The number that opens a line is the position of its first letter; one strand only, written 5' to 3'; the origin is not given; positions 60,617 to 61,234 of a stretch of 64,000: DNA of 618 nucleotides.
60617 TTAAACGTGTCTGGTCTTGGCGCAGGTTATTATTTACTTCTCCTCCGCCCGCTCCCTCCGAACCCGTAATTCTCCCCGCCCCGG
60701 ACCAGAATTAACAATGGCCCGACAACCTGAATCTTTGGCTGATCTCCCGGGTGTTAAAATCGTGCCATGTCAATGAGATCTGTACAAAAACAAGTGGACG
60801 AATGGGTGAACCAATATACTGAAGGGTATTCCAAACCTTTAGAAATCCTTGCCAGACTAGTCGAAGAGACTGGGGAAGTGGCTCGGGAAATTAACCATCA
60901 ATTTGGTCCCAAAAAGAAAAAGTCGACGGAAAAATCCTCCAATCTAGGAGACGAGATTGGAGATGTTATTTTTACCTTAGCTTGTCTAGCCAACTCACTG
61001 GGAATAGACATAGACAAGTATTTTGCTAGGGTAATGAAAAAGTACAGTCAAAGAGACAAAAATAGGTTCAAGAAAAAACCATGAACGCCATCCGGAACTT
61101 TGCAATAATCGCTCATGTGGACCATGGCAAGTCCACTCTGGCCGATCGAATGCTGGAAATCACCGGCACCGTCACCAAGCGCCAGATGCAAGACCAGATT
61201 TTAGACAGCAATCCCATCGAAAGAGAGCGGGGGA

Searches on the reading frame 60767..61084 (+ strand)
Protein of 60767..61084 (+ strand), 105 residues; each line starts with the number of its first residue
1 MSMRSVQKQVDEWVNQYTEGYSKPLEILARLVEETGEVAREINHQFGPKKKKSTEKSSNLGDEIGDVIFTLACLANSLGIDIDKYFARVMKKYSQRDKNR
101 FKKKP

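Call 36: search_protein_families(library=pfam, max_evalue=0.01, proteins=[window:60767-61084:+])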
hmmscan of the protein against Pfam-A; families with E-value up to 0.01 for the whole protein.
window:60767-61084:+ (105 aa): 3 families
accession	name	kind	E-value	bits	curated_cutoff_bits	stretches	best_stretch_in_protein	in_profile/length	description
PF03819.22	MazG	-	9.9e-18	64.6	22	1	24-101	3-74/74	MazG nucleotide pyrophosphohydrolase domain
PF12643.12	MazG-like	-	0.0002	22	27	1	54-93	28-66/85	MazG-like family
PF01503.22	PRA-PH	-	0.00066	20.5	21.3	1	24-91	28-84/86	Phosphoribosyl-ATP pyrophosphohydrolase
